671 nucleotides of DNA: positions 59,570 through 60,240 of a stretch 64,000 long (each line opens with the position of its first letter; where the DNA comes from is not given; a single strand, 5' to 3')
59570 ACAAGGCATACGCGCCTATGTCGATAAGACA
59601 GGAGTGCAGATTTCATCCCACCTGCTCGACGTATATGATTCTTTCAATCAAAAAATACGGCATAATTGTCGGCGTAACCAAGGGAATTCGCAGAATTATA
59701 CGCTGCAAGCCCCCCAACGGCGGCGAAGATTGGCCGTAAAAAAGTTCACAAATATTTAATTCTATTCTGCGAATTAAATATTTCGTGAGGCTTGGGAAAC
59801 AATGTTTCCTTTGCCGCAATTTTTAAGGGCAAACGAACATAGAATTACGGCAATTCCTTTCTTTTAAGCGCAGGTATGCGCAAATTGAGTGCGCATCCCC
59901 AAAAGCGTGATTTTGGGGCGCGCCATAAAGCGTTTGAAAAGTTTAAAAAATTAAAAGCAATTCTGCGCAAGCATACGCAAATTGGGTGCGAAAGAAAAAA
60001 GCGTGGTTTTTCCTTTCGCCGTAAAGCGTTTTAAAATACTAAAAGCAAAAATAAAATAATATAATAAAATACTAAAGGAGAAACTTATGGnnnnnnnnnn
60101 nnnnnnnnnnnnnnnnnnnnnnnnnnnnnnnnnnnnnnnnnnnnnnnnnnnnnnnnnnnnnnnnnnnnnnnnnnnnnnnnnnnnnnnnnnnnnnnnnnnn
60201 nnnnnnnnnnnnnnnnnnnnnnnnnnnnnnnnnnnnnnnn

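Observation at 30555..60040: Rep-A: a second, ~180-nt four-hairpin intergenic element (5 copies or fragments)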

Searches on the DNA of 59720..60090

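Call 21: search_rna_families(source=window, start=59720, end=60090, threshold=evalue, max_evalue=10)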
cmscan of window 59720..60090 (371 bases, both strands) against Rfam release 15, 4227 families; matches with E-value up to 10: 9.
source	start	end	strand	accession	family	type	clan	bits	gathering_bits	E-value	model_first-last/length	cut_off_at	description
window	59909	60003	+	RF00225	IRES_Tobamo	Cis-reg; IRES;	-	19.4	50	1.2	1-151/151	no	Tobamovirus internal ribosome entry site (IRES)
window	59737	59846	+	RF01608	ceN102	Gene; snRNA; snoRNA; HACA-box;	-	18.3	50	2.2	1-142/142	no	Caenorhabditis snoRNA ceN80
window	59972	60084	+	RF02991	GP20-a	Cis-reg;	-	16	47.2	3.3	1-97/97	no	GP20-a RNA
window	60002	60087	-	RF01054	preQ1-II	Cis-reg; riboswitch;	-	15.6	47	7.2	1-99/99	no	PreQ1-II (pre queuosine) riboswitch aptamer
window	59720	59788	-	RF01504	Afu_254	Gene; sRNA;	-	15.5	60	4.1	1-69/158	3'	A. fumigatus sRNA Afu_254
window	59873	59924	+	RF04269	mir-373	Gene; miRNA;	-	14.9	69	5.7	1-69/69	no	mir-373 microRNA precursor family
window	59987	60069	+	RF01578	RUF1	Gene; sRNA;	-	14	70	2.9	1-264/264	no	Plasmodium RNA of unkown function RUF1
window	59988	60018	-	RF00489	ctRNA_p42d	Gene; antisense;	-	13.5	50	6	1-46/46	no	ctRNA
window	59789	59865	+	RF02562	CbSR14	Gene; sRNA;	-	10.4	172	9.6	1-189/189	no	Coxiella burnetii sRNA 14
